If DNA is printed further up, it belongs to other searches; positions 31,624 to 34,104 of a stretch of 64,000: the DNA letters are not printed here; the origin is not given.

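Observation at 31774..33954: Soluble hybrid sensor histidine kinase (PAS x2-3, HisKA, HATPase, receiver) with no cognate response regulator nearby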

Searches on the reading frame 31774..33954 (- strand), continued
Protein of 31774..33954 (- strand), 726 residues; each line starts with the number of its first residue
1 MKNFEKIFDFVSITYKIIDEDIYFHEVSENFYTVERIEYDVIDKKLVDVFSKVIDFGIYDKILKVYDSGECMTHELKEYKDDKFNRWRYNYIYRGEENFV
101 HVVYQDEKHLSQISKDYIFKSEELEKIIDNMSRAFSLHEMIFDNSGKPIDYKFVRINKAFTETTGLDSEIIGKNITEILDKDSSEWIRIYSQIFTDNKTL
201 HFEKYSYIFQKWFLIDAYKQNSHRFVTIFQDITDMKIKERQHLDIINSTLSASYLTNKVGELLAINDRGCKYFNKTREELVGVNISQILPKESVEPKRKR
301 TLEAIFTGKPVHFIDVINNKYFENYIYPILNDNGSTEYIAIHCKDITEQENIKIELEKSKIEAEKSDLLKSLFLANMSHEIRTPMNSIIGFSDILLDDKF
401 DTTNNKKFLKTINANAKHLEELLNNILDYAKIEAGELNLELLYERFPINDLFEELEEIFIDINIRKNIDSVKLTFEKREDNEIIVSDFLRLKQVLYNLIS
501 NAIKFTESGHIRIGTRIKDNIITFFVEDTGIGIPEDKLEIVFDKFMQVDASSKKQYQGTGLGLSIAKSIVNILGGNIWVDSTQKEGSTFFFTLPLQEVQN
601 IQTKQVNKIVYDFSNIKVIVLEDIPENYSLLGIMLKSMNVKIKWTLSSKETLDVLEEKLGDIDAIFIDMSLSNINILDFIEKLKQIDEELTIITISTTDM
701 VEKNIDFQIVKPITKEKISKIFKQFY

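Call 38: find_encoding_contigs(protein=P0028, flank=10000, max_places=2)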
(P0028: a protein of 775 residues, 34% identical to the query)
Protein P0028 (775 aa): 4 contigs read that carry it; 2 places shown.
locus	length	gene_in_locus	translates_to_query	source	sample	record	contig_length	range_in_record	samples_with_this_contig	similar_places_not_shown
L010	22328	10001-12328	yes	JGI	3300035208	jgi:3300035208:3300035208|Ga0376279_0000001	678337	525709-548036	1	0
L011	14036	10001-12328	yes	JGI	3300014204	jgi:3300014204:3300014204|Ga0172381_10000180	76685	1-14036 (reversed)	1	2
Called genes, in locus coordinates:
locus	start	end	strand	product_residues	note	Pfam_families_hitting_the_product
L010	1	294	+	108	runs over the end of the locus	-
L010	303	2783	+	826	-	-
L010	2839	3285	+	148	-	-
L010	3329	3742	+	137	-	PF18894:PhageMetallopep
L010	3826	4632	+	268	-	-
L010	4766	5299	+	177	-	PF01885:PTS_2-RNA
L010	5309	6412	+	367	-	PF05343:Peptidase_M42, PF01546:Peptidase_M20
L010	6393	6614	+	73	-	-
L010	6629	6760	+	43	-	-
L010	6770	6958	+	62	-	-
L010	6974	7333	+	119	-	-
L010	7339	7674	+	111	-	-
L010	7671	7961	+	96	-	-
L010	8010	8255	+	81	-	-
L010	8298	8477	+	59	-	PF04024:PspC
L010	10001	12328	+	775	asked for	PF00072:Response_reg, PF21332:AmiR_N (faint), PF13188:PAS_8 (faint), PF00989:PAS (weak), PF13426:PAS_9, PF00512:HisKA, PF02518:HATPase_c, PF00072:Response_reg, +2 more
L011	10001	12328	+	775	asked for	PF00072:Response_reg, PF21332:AmiR_N (faint), PF13188:PAS_8 (faint), PF00989:PAS (weak), PF13426:PAS_9, PF00512:HisKA, PF02518:HATPase_c, PF00072:Response_reg, +2 more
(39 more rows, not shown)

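Call 52: predict_structure(alignment_id=A5)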
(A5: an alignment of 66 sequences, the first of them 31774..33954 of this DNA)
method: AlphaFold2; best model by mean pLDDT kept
length: 726 residues; sequences in the alignment: 66
mean_pLDDT: 85.8   pTM: 0.50
mean pLDDT of the five models: 85.8, 84.8, 84.7, 84.1, 83.1
residues with pLDDT >= 90: 331; 70-90: 332; 50-70: 49; < 50: 14
segments of 3 or more residues with pLDDT < 50: 598-608
pLDDT, mean of each block of 10 residues (from residue 1): 80 95 95 91 95 89 95 76 66 94 87 86 92 98 97 98 97 97 95 95 96 98 97 93 86 94 94 93 93 92 95 92 96 94 94 91 77 71 77 79 75 73 73 63 82 82 71 84 82 87 83 89 91 83 70 56 83 88 89 66 43 87 84 87 89 83 89 84 87 86 85 84 80
secondary structure, 60 per line:
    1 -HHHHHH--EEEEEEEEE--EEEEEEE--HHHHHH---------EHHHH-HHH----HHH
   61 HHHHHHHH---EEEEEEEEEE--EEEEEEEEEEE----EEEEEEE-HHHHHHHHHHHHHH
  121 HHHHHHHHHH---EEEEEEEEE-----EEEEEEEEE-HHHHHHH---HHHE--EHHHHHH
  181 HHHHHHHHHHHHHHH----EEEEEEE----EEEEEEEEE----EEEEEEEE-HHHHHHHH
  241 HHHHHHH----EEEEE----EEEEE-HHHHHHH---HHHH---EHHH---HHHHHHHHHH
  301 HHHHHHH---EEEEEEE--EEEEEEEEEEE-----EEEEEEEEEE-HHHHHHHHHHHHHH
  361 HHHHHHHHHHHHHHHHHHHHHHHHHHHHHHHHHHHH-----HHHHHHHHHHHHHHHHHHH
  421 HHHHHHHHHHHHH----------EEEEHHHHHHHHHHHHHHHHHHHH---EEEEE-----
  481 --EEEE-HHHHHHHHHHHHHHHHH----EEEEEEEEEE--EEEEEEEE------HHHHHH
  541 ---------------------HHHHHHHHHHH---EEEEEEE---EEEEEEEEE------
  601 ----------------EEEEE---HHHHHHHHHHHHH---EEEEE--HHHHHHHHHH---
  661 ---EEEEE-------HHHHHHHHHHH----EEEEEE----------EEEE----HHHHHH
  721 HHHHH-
elements in order (helices of 4 or more, strands of 3 or more residues): H2-7 E10-18 E21-27 H30-35 H46-49 H58-68 E72-81 E84-94 E99-105 H107-130 E134-142 E148-156 H158-164 H175-195 E200-206 E211-219 E224-231 H233-247 E252-256 E261-265 H267-273 H277-280 H291-307 E311-317 E320-330 E336-345 H347-396 H402-433 E444-447 H448-467 E471-475 E483-486 H488-504 E509-518 E521-528 H535-540 H562-572 E576-582 E586-594 E617-621 H625-637 E641-645 H648-657 E664-668 H676-686 E691-696 E707-710 H715-725

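Call 55: fold_search(model_id=the predicted structure, library=pdb)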
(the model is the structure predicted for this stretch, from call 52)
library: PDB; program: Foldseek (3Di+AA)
matches with E <= 10: 1877; with E <= 0.001: 937
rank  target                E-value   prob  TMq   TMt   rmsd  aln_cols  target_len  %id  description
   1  9a5d_A                1.9e-34  1.00  0.26  0.30  32.7       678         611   19  Integrative model of WALK-YYCH by crosslinking MS and deep learning (released 2024-09-18)
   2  4i5s_B                2.0e-23  1.00  0.25  0.43  12.6       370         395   24  Structure and function of sensor histidine kinase (released 2013-03-27)
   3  9qq6_A                4.5e-23  1.00  0.24  0.31  20.3       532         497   16  Structure of the Azotobacter vinelandii NifL-NifA complex (released 2025-06-18)
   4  8a7f_A                9.3e-23  1.00  0.20  0.37  22.7       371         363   20  Crystal structure of a chimeric LOV-Histidine kinase SB2F1-I66R mutant (asymmetrical variant, trigonal form with long  (released 2024-01-10)
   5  8a7h_A                9.9e-23  1.00  0.20  0.38  22.9       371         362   19  Crystal structure of a chimeric LOV-Histidine kinase SB2F1-I66R mutant (light state; asymmetrical variant, trigonal fo (released 2024-01-10)
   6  8a3u                  1.3e-22  1.00  0.20  0.37  22.9       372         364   20  Crystal structure of a chimeric LOV-Histidine kinase SB2F1 (symmetrical variant, trigonal form with short c-axis) (released 2023-12-20)
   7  8a52_A                2.7e-22  1.00  0.20  0.39  22.6       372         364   21  Crystal structure of a chimeric LOV-Histidine kinase SB2F1 (asymmetrical variant, trigonal form with long c-axis) (released 2023-12-27)
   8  4gcz_A                3.0e-22  1.00  0.19  0.37  12.3       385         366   20  Structure of a blue-light photoreceptor (released 2013-06-19)
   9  8a6x_B                1.0e-21  1.00  0.20  0.37  23.2       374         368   20  Crystal structure of a chimeric LOV-Histidine kinase SB2F1 (asymmetrical variant, trigonal form with long c axis) (released 2024-01-10)
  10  8a7f_B                2.0e-21  1.00  0.20  0.37  23.0       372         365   20  Crystal structure of a chimeric LOV-Histidine kinase SB2F1-I66R mutant (asymmetrical variant, trigonal form with long  (released 2024-01-10)
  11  6rh8_A                1.3e-20  1.00  0.30  0.88   1.9       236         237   33  Revisiting pH-gated conformational switch. Complex HK853 mutant H260A -RR468 mutant D53A pH 5.3 (released 2020-02-19)
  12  6rh0_A                1.7e-20  1.00  0.30  0.90   1.9       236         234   34  Revisiting pH-gated conformational switch. Complex HK853-RR468 pH 5.5 (released 2020-02-19)
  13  6rh0_B                2.1e-20  1.00  0.30  0.90   1.9       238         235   34  Revisiting pH-gated conformational switch. Complex HK853-RR468 pH 5.5 (released 2020-02-19)
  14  3dge_A                2.7e-20  1.00  0.30  0.89   1.9       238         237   34  Structure of a histidine kinase-response regulator complex reveals insights into Two-component signaling and a novel c (released 2009-07-07)
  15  6rgy_B                3.3e-20  1.00  0.30  0.89   1.9       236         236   34  Revisiting pH-gated conformational switch. Complex HK853-RR468 pH 7.5 (released 2020-02-19)
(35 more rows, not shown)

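Call 67: find_related_loci(query=A1, collection=viral_contigs, flank=10000)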
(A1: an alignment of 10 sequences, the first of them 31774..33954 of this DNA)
Query A1 (726 aa) in viral_contigs; peptide patterns used: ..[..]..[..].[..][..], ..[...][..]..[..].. (x = any residue, [..] = any of these).
54 stretches matched a pattern; 2 encode a relative of the query (tblastn E <= 1e-3); 2 distinct loci.
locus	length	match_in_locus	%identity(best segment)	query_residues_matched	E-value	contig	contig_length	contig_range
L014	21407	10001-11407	42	253-726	2e-105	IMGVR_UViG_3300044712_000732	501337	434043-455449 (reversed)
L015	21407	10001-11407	42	253-726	2e-105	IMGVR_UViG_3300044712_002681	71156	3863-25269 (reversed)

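Call 70: find_related_loci(query=L009:16822-17175:+, collection=viral_contigs, flank=6000)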
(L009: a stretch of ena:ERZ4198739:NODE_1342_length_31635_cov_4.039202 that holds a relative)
Query L009:16822-17175:+ (118 aa) in viral_contigs; peptide patterns used: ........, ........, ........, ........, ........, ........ (x = any residue, [..] = any of these).
9 stretches matched a pattern, but none encodes a relative of the query by tblastn (E <= 1e-3).

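Call 71: find_homologous_proteins(query=L009:16822-17175:+, max_evalue=0.00001)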
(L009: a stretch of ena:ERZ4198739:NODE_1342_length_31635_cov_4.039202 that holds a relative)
Query L009:16822-17175:+ (118 aa): 4 proteins with E <= 0.00001 among 5 candidates.
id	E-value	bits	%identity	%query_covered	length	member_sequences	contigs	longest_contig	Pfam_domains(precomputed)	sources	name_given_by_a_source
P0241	4.0e-70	251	100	100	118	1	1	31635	PF00072.31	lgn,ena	-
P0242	7.1e-57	208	81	100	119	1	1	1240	PF00072.31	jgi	jgi:two-component system competent response regulator ComA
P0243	2.4e-48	181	72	100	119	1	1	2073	PF00072.31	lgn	-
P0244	7.3e-44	166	70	99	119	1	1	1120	PF00072.31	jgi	-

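Call 72: find_related_loci(query=A1, collection=genome_contigs, flank=5000)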
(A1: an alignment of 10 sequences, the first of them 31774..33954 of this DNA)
Query A1 (726 aa) in genome_contigs; peptide patterns used: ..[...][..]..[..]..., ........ (x = any residue, [..] = any of these).
600 stretches matched a pattern (row limit reached: there are more); 600 encode a relative of the query (tblastn E <= 1e-3); the best 80 are kept; 80 distinct loci.
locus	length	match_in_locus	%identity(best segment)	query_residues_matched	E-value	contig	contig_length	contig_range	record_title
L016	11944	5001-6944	30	98-718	1e-71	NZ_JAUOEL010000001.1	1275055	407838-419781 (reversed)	Flavivirga jejuensis strain KACC 14158 contig1, whole genome shotgun sequence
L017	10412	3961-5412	33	148-598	9e-61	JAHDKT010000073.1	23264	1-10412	MAG: Synergistaceae bacterium isolate LM3-B13.2 k141_44249, whole genome shotgun sequence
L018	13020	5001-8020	37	355-726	2e-59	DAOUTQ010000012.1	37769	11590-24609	MAG TPA_asm: Bacteroidales bacterium isolate CSMAG_801 CSMAG_801_k141_173627_length_37769_cov_8.0000, whole genome shotg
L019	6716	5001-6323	30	311-725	8e-59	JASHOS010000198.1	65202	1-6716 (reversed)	MAG: Terriglobia bacterium isolate JOPF029 JOPF_N10C_contig_121398, whole genome shotgun sequence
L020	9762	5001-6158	34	349-716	1e-58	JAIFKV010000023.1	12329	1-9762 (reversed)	MAG: Betaproteobacteria bacterium isolate bin_127 scaffold_9272, whole genome shotgun sequence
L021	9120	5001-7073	26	79-725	2e-58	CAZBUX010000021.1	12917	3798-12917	MAG TPA_asm: uncultured Rickettsiales bacterium isolate SRP329715_co2_1 genome assembly, contig: NODE_9020_length_12917_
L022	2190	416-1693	30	328-726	3e-60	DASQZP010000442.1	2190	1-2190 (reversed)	MAG TPA_asm: Bacteroidales bacterium isolate SMAG_U11095 k141_322591, whole genome shotgun sequence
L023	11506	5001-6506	31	231-725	3e-58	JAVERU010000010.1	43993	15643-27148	MAG: Tenuifilaceae bacterium isolate BF1_30 scaffold_1390_c1_biofilm_2017, whole genome shotgun sequence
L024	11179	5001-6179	35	344-725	3e-58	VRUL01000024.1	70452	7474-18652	MAG: Planctomycetota bacterium isolate MohnsGC08_bin191 NODE_24_length_70452_cov_44.938615, whole genome shotgun sequenc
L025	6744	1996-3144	34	352-724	4e-58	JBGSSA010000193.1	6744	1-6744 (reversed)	MAG: Bacteroidales bacterium isolate JTS-AC371 k141_1406278, whole genome shotgun sequence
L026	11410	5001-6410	28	261-726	5e-58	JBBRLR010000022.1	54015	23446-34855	MAG: Thermomicrobiales bacterium isolate La1_maxbin2.054 LA1C_X2.054_k141_2846190L_54015_cov_17.5028, whole genome shotg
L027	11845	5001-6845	29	95-686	5e-58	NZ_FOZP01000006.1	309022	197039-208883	Lutibacter maritimus strain DSM 24450, whole genome shotgun sequence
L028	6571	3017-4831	27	147-718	4e-58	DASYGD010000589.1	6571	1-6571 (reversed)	MAG TPA_asm: Pirellulales bacterium isolate SMAG_U4204 k141_2645763, whole genome shotgun sequence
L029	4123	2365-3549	31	343-726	6e-58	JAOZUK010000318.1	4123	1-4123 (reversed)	MAG: Bacteroidales bacterium isolate GMC8.maxbin2.069_sub GMC8_33202_length_4123_cov_24.397493, whole genome shotgun seq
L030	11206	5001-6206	36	341-722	9e-58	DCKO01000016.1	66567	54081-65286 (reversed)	MAG TPA_asm: Micavibrio sp. UBA1672 UBA1672_contig_35063, whole genome shotgun sequence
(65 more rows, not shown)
